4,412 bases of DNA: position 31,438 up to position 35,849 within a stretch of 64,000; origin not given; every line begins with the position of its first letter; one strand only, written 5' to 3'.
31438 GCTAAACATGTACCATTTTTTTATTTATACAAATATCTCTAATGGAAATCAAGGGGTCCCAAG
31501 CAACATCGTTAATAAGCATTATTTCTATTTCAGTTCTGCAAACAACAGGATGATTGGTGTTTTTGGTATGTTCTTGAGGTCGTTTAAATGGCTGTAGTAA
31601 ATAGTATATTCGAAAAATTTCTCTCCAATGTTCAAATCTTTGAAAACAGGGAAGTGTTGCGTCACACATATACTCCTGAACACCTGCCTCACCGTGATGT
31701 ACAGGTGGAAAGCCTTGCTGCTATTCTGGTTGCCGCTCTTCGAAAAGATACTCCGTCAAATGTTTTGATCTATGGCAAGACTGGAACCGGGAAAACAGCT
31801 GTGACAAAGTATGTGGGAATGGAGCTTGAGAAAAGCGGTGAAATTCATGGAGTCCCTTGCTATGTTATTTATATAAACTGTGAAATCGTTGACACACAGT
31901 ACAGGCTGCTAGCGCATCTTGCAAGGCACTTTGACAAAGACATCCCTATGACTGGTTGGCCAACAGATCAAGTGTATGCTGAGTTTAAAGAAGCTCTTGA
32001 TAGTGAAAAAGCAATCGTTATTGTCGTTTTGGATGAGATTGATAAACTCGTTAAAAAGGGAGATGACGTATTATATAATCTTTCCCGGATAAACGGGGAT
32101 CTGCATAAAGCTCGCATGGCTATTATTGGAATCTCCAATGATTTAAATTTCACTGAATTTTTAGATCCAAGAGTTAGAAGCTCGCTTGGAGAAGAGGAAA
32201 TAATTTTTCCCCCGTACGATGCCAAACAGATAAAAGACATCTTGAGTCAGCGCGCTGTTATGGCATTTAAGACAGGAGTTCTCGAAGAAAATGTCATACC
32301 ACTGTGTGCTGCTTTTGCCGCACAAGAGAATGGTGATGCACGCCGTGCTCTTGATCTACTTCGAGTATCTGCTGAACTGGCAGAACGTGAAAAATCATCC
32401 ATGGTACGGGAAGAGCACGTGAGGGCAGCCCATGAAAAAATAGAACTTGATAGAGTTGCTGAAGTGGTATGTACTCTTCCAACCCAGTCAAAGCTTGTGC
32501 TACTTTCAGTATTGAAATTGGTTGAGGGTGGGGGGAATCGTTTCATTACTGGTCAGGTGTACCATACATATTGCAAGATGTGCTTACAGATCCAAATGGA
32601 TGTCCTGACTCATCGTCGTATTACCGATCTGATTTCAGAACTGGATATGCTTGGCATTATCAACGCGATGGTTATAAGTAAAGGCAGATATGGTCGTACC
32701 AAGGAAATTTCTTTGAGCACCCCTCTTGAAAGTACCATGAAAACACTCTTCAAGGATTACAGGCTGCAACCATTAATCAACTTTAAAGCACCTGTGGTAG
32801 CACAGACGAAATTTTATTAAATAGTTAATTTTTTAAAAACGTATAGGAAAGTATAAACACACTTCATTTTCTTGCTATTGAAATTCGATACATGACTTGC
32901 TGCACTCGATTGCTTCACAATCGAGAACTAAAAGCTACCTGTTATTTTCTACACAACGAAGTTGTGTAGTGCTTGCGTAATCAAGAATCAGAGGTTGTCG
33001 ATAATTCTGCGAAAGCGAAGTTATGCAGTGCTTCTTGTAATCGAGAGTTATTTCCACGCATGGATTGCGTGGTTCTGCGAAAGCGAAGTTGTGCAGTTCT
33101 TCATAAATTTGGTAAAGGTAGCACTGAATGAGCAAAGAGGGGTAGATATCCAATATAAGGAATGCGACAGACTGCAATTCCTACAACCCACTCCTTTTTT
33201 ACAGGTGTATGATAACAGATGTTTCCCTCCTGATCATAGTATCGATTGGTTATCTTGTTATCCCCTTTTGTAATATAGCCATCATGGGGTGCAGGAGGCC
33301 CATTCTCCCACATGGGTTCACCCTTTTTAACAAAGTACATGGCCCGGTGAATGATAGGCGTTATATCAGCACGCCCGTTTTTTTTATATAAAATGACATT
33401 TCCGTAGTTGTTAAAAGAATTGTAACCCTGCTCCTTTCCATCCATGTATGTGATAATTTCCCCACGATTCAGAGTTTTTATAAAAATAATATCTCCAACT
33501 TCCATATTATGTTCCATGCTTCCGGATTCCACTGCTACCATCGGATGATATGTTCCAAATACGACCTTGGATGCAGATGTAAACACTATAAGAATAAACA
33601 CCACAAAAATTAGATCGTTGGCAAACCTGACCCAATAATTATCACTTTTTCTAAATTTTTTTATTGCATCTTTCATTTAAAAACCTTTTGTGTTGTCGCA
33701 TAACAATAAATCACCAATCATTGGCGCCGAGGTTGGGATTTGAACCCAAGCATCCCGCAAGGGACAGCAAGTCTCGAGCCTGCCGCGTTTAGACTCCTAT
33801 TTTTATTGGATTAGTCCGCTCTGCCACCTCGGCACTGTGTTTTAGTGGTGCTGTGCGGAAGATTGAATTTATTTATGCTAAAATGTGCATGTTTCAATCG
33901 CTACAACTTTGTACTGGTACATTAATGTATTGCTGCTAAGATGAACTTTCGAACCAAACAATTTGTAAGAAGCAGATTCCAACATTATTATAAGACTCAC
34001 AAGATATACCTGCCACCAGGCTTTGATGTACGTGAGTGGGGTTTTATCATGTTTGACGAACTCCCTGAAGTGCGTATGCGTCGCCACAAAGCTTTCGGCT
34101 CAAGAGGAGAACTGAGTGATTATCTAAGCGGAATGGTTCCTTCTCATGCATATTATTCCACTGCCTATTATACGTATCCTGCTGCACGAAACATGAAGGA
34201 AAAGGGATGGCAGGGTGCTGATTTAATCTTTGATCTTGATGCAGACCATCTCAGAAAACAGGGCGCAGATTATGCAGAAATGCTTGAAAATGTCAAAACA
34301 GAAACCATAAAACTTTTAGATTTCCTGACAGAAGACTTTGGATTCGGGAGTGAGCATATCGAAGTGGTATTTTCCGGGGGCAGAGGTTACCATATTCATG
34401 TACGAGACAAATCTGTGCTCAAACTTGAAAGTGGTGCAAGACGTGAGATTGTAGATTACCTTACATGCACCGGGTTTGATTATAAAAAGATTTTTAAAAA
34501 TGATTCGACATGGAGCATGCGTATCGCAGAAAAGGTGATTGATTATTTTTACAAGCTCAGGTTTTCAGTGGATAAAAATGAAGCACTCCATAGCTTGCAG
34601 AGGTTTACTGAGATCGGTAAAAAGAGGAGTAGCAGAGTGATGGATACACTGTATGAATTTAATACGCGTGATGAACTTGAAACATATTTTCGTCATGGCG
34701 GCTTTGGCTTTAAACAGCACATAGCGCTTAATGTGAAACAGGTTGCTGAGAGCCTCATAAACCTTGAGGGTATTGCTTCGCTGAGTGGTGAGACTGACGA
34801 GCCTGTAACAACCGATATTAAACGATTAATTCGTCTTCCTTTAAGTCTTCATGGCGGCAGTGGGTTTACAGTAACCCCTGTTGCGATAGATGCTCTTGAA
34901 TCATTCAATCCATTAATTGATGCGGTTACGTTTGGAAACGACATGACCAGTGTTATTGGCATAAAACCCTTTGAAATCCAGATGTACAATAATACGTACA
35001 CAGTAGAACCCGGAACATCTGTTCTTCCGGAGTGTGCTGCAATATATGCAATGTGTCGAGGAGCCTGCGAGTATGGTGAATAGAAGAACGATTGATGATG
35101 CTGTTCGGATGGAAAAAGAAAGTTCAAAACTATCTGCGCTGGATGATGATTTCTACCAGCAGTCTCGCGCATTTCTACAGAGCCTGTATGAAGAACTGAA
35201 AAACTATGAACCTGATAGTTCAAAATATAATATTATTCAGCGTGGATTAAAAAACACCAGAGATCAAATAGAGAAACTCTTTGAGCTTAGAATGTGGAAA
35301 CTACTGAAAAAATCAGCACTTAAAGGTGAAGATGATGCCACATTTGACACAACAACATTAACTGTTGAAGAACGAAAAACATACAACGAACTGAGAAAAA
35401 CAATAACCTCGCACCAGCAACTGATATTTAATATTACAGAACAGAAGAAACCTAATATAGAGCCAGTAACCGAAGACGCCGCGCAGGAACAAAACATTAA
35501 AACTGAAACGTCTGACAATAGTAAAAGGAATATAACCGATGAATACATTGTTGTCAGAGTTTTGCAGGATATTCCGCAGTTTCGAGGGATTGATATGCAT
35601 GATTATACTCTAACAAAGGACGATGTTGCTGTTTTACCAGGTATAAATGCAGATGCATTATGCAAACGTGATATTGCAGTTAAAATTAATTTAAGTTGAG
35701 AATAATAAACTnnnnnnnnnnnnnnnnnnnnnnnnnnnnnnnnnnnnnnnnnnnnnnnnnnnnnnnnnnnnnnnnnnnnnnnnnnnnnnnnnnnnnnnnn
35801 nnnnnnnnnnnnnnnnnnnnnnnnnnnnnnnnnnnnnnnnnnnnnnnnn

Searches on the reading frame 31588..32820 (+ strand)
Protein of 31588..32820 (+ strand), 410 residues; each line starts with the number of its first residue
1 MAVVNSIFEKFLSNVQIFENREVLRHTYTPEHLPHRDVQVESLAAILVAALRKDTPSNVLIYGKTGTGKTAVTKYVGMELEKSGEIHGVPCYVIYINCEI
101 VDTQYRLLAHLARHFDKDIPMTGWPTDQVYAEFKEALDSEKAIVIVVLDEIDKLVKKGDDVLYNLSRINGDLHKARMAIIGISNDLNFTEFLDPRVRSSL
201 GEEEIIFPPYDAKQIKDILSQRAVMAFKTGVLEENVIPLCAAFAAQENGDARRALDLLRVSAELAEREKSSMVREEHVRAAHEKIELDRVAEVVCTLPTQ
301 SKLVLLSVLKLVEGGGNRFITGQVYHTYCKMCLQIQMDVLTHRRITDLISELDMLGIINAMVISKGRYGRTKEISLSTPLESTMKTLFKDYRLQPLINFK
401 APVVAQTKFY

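Call 3: search_protein_families(library=pfam, proteins=[window:31588-32820:+])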
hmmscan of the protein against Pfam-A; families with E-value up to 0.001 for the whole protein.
window:31588-32820:+ (410 aa): 12 families
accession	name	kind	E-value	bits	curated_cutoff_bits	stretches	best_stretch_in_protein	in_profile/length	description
PF09079.17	Cdc6_C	-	5.1e-29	100.5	25.1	1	292-384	1-94/96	CDC6, C terminal winged helix domain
PF22703.2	Cdc6_lid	-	6.9e-29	100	27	1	216-283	1-68/68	Cdc6 AAA+ ATPase-type lid domain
PF13401.12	AAA_22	-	2.1e-11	44.7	27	1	55-181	4-122/130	AAA domain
PF13191.12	AAA_16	-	4.8e-10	40.6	32.6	1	33-168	2-158/167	AAA ATPase domain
PF22606.2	Cdc6-ORC-like_ATPase_lid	-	3.9e-08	33.5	27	1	210-268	1-59/60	Cdc6/ORC-like, ATPase lid domain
PF00004.35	AAA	-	1e-06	29.6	21.2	1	59-197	1-119/131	ATPase family associated with various cellular activities (AAA)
PF01637.24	ATPase_2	-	4e-06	27.2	33.2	1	49-171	13-141/225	ATPase domain predominantly from Archaea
PF05621.17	TniB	-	1.4e-05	25.1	22.4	1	40-156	20-137/189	Bacterial TniB protein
PF05729.18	NACHT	-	0.00023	21.5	26.7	1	59-159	3-98/167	NACHT domain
PF05496.18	RuvB_N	-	0.00025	21.3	27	0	43-87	19-64/159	Holliday junction DNA helicase RuvB P-loop domain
PF25199.1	nSTAND_NTPase5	-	0.00056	20.2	34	0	32-81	18-66/145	Novel STAND NTPase 5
PF00270.35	DEAD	-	0.00067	19.9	26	0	39-153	4-107/167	DEAD/DEAH box helicase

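Call 9: find_related_loci(query=window:31588-32820:+, collection=genome_contigs, flank=4000)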
Query window:31588-32820:+ (410 aa) in genome_contigs; peptide patterns used: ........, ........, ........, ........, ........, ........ (x = any residue, [..] = any of these).
111 stretches matched a pattern; 36 encode a relative of the query (tblastn E <= 1e-3); 36 distinct loci.
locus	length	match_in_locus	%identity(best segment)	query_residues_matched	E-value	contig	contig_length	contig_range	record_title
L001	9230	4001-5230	98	1-410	0e+0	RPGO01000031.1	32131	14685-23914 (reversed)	MAG: Candidatus Argoarchaeum ethanivorans isolate Eth-Arch1 Scaffold171_pilon, whole genome shotgun sequence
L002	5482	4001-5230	96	1-410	0e+0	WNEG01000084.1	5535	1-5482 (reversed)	MAG: Candidatus Ethanoperedens thermophilum isolate GoM-Arc1-LC-WB58 GoM-Arc1-LC-WB58_contig_34795, whole genome shotgun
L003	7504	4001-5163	94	1-410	0e+0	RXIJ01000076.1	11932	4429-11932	MAG: Methanosarcinales archaeon isolate GoM-Arc1-GOS MV1S112SP2S24A_scaffold_4043, whole genome shotgun sequence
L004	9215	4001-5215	76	6-410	0e+0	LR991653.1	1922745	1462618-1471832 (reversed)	Candidatus Methanoperedenaceae archaeon GB37 isolate gfbio:2ba61e4a-a911-483b-ba5e-e0ad8afd3b38:GoM-Arc1_E37 genome asse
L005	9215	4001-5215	70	4-410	0e+0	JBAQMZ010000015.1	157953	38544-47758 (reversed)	MAG: Candidatus Methanoperedens sp. isolate MFD12050_ilm_asm_bin25 k127_53116, whole genome shotgun sequence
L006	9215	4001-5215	70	4-410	0e+0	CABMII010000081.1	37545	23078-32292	uncultured archaeon isolate LFW-280_4 genome assembly, contig: LFW2804_171, whole genome shotgun sequence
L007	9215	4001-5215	71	4-410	0e+0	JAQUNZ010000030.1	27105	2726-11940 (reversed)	MAG: Candidatus Methanoperedens sp. isolate STD1_19 NODE_3678_length_27105_cov_4.973571_Sandtown_D1, whole genome shotgu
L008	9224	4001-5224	69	1-410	0e+0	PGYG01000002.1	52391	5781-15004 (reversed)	MAG: Candidatus Methanoperedenaceae archaeon HGW-Methanoperedenaceae-1 08E140C01_10kDa_scaffold_276, whole genome shotgu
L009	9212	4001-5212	67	1-406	0e+0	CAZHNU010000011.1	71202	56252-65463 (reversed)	MAG TPA_asm: uncultured Methanotrichaceae archaeon isolate SRP278314_co2_183 genome assembly, contig: NODE_638_length_71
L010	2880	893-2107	67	1-406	0e+0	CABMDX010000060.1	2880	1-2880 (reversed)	uncultured archaeon isolate LFW-151_2 genome assembly, contig: LFW1512_152, whole genome shotgun sequence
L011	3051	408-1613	67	1-403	0e+0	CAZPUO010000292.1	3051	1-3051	MAG TPA_asm: uncultured Methanotrichaceae archaeon isolate SRP098346_co1_102 genome assembly, contig: NODE_54410_length_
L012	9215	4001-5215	66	1-406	0e+0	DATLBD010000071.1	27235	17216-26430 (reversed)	MAG TPA_asm: Methanothrix sp. isolate SMAG_U14289 k141_1043241, whole genome shotgun sequence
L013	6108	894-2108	66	1-406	0e+0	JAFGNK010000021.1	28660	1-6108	MAG: Methanotrichaceae archaeon isolate Zod_Metabat.543 k87_966804, whole genome shotgun sequence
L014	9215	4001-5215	66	1-406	1e-180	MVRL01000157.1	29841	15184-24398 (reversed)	MAG: Methanosaeta sp. PtaU1.Bin112 A4E49_contig000157, whole genome shotgun sequence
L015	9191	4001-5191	67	5-403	0e+0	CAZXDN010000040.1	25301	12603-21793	MAG TPA_asm: uncultured Methanotrichaceae archaeon isolate binchicken_co190_334 genome assembly, contig: NODE_3651_lengt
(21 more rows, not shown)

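Call 50: find_homologous_proteins(query=window:31588-32817:+, max_evalue=1e-100)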
Query window:31588-32817:+ (410 aa): 7757 proteins with E <= 1e-100 among 8000 candidates; the best 120 are listed.
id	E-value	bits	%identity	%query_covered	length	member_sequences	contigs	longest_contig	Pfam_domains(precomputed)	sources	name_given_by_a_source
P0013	3.0e-262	887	98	100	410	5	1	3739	PF22703.3,PF22606.3,PF00004.36,PF13401.13,PF01637.25,PF05621.18,PF09079.18,PF13191.13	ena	-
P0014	2.4e-258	874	97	100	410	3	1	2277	PF22703.3,PF22606.3,PF00004.36,PF13401.13,PF01637.25,PF05621.18,PF09079.18,PF13191.13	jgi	jgi:cell division control protein 6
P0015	8.8e-256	866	96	100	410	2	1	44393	PF22703.3,PF22606.3,PF00004.36,PF13401.13,PF01637.25,PF05621.18,PF09079.18,PF13191.13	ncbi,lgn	-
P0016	4.0e-218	742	81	100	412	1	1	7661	PF22703.3,PF22606.3,PF00004.36,PF13401.13,PF01637.25,PF05621.18,PF09079.18,PF13191.13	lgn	-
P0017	8.5e-216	734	82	97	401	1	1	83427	PF22703.3,PF22606.3,PF00004.36,PF13401.13,PF05621.18,PF09079.18,PF13191.13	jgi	jgi:cell division control protein 6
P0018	6.4e-206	702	77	99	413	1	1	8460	PF22703.3,PF22606.3,PF00004.36,PF13401.13,PF09079.18,PF13191.13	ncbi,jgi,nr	ncbi:cell division control protein Cdc6 [Methanosarcinales archaeon]|nr:MAG: cell division control p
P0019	6.7e-205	698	77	99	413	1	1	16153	PF22703.3,PF22606.3,PF00004.36,PF13401.13,PF09079.18,PF13191.13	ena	-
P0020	3.7e-202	689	75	99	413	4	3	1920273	PF22703.3,PF22606.3,PF00004.36,PF13401.13,PF01637.25,PF09079.18,PF13191.13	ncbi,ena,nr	ncbi:ORC1-type DNA replication protein [Candidatus Methanoperedenaceae archaeon GB50]|nr:ORC1-type D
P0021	7.3e-201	685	75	99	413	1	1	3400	PF22703.3,PF22606.3,PF00004.36,PF13401.13,PF01637.25,PF09079.18,PF13191.13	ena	-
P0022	7.6e-201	685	75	99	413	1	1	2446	PF22703.3,PF22606.3,PF00004.36,PF13401.13,PF01637.25,PF09079.18,PF13191.13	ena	-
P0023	2.0e-200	684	75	99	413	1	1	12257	PF22703.3,PF22606.3,PF00004.36,PF13401.13,PF01637.25,PF09079.18,PF13191.13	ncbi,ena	-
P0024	1.2e-196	671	74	99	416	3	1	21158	PF22703.3,PF22606.3,PF00004.36,PF13401.13,PF01637.25,PF05621.18,PF09079.18,PF13191.13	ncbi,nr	ncbi:MAG TPA: ORC1-type DNA replication protein [Candidatus Methanoperedenaceae archaeon]|nr:ORC1-ty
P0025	3.9e-192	656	73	98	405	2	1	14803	PF22703.3,PF05729.19,PF22606.3,PF00004.36,PF13401.13,PF01637.25,PF05621.18,PF09079.18,PF13191.13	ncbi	-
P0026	1.2e-190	652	55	91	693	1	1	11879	PF22703.3,PF22606.3,PF00004.36,PF13401.13,PF09079.18,PF13191.13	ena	-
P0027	1.2e-189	648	71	100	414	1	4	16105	PF22703.3,PF22606.3,PF00004.36,PF13401.13,PF05496.19,PF01637.25,PF05621.18,PF09079.18,PF13191.13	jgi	jgi:cell division control protein 6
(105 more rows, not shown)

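Call 51: find_encoding_contigs(protein=P0017, flank=4000, max_places=1)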
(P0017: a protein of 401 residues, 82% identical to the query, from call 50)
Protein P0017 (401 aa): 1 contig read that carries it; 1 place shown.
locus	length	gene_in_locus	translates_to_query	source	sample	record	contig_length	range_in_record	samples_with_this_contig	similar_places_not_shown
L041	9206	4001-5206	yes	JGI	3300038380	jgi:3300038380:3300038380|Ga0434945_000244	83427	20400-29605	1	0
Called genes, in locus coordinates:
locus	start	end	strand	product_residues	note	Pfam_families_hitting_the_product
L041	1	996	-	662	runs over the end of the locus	PF00723:Glyco_hydro_15, PF22422:MGH1-like_GH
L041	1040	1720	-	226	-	PF06508:QueC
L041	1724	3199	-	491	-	PF01409:tRNA-synt_2d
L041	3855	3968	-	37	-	-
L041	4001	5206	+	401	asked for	PF05621:TniB (weak), PF13191:AAA_16, PF00004:AAA (weak), PF13401:AAA_22, PF22606:Cdc6-ORC-like_ATPase_lid, PF22703:Cdc6_lid, PF09079:WHD_Cdc6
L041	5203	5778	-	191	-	-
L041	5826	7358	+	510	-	PF01336:tRNA_anti-codon (weak), PF00149:Metallophos, PF04042:DNA_pol_E_B, PF12850:Metallophos_2 (faint)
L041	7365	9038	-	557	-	PF03109:ABC1, PF27536:UbiB_helical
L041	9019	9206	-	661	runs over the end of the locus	PF04312:DUF460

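Call 52: find_encoding_contigs(protein=P0016, flank=4000, max_places=1)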
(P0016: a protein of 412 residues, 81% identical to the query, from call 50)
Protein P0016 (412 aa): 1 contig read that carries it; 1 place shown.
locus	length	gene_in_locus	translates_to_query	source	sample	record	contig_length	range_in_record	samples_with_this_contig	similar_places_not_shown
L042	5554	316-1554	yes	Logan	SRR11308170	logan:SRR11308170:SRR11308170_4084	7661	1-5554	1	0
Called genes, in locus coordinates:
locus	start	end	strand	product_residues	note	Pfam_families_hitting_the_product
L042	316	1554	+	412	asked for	PF01637:ATPase_2 (weak), PF05621:TniB (weak), PF13191:AAA_16, PF13401:AAA_22, PF00004:AAA, PF22606:Cdc6-ORC-like_ATPase_lid, PF22703:Cdc6_lid, PF09079:WHD_Cdc6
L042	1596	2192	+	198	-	-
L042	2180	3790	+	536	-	PF01336:tRNA_anti-codon (weak), PF00149:Metallophos, PF04042:DNA_pol_E_B, PF12850:Metallophos_2 (weak)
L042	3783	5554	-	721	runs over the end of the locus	PF00270:DEAD (faint), PF06733:DEAD_2, PF13307:Helicase_C_2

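Call 53: find_encoding_contigs(protein=P0019, flank=4000, max_places=1)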
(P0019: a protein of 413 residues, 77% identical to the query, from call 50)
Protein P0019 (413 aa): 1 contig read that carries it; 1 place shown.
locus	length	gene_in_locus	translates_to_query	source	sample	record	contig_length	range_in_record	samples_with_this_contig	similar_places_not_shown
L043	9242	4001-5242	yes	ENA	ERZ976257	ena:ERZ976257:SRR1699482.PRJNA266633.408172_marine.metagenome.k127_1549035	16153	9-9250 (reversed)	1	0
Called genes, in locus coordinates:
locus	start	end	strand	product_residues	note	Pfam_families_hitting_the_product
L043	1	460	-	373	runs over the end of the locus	PF04422:FrhB_FdhB_N, PF04432:FrhB_FdhB_C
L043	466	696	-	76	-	-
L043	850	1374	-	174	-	PF02552:CO_dh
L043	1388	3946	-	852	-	PF03063:Prismane, PF13187:Fer4_9 (weak)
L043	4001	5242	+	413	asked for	PF13191:AAA_16, PF00004:AAA, PF13401:AAA_22, PF22606:Cdc6-ORC-like_ATPase_lid, PF22703:Cdc6_lid, PF09079:WHD_Cdc6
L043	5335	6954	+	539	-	PF07693:KAP_NTPase, PF13646:HEAT_2, PF12717:Cnd1 (faint), PF13513:HEAT_EZ (faint), PF25786:HEAT_GCN1_C (faint), PF00514:Arm (faint), PF03130:HEAT_PBS, PF13646:HEAT_2, +1 more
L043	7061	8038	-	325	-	PF00586:AIRS, PF02769:AIRS_C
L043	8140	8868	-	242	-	PF00303:Thymidylat_synt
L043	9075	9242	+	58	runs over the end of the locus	?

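Call 54: find_encoding_contigs(protein=P0024, flank=4000, max_places=1)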
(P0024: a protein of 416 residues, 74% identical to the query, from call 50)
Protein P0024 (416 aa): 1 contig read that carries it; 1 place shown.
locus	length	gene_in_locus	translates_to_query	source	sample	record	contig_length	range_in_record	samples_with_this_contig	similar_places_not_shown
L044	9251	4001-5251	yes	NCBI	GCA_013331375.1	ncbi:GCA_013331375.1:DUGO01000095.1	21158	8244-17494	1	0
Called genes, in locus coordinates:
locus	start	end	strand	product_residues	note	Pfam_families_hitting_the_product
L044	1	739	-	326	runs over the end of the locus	-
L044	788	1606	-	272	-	PF00800:PDT, PF01842:ACT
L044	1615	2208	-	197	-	PF01269:Fibrillarin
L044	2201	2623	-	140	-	PF03686:UPF0146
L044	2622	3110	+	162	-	PF07998:Peptidase_M54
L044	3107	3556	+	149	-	PF13302:Acetyltransf_3 (weak), PF00583:Acetyltransf_1, PF13673:Acetyltransf_10, PF13508:Acetyltransf_7, PF08445:FR47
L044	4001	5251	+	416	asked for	PF01637:ATPase_2 (faint), PF05621:TniB (weak), PF13191:AAA_16, PF00004:AAA, PF13401:AAA_22, PF22606:Cdc6-ORC-like_ATPase_lid, PF22703:Cdc6_lid, PF09079:WHD_Cdc6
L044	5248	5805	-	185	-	-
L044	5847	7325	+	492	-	PF01336:tRNA_anti-codon, PF00149:Metallophos, PF04042:DNA_pol_E_B, PF12850:Metallophos_2 (weak)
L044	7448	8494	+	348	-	PF13183:Fer4_8, PF13187:Fer4_9 (weak), PF13237:Fer4_10 (weak), PF13534:Fer4_17 (weak), PF02754:CCG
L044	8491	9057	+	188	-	PF13183:Fer4_8, PF13237:Fer4_10 (faint), PF12838:Fer4_7 (weak), PF13187:Fer4_9, PF13534:Fer4_17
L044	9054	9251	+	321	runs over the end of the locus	PF02754:CCG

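Call 55: find_encoding_contigs(protein=P0025, flank=4000, max_places=1)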
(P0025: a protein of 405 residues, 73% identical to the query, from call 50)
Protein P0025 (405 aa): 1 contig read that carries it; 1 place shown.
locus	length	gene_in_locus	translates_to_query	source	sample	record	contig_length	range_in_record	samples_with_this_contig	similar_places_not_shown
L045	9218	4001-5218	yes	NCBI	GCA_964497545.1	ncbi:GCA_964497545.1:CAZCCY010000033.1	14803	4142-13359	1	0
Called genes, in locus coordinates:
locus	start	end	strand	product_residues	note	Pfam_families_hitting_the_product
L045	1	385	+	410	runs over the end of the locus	PF24374:DUF7530, PF01243:PNPOx_N, PF12900:Pyridox_ox_2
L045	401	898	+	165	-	PF01243:PNPOx_N, PF12900:Pyridox_ox_2 (weak), PF16242:Pyrid_ox_like (faint)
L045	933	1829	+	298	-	PF01680:SOR_SNZ, PF05690:ThiG (weak)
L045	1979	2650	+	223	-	PF00121:TIM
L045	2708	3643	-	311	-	PF02636:Methyltransf_28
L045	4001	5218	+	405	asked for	PF01637:ATPase_2 (weak), PF05621:TniB (weak), PF13191:AAA_16, PF13401:AAA_22, PF00004:AAA (weak), PF22606:Cdc6-ORC-like_ATPase_lid, PF22703:Cdc6_lid, PF09079:WHD_Cdc6, +1 more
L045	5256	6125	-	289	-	PF00571:CBS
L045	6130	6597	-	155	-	PF00582:Usp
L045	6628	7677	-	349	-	PF01979:Amidohydro_1, PF07969:Amidohydro_3, PF00962:A_deaminase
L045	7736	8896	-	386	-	PF08323:Glyco_transf_5 (weak), PF20706:GT4-conflict, PF13439:Glyco_transf_4, PF13579:Glyco_trans_4_4, PF00534:Glycos_transf_1, PF13692:Glyco_trans_1_4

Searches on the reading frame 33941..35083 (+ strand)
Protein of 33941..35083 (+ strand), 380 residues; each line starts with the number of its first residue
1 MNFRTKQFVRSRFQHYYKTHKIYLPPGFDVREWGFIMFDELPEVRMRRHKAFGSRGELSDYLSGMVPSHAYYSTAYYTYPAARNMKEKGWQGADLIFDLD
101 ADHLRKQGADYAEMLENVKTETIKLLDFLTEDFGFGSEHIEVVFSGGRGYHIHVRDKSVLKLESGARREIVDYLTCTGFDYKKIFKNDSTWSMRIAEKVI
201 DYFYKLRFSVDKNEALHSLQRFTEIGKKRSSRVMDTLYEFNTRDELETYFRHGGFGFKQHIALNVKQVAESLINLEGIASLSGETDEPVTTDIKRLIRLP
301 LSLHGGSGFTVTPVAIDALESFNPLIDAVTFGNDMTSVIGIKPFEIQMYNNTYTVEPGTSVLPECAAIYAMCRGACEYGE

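Call 3: search_protein_families(library=pfam, proteins=[window:33941-35083:+])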
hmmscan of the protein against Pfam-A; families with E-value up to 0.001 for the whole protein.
window:33941-35083:+ (380 aa): 1 family
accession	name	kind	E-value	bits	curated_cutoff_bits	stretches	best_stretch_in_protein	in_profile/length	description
PF01896.25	DNA_primase_S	-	3e-26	93.2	26.8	1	97-315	1-162/163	DNA primase small subunit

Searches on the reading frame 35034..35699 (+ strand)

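Call 3: search_protein_families(library=pfam, proteins=[window:35034-35699:+])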
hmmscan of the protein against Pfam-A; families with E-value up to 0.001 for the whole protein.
window:35034-35699:+ (221 aa): 1 family
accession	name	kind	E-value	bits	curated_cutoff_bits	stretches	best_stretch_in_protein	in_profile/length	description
PF22090.1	Gins51_C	-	5.6e-07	29.7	27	1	172-218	1-48/48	Gins51, C-terminal domain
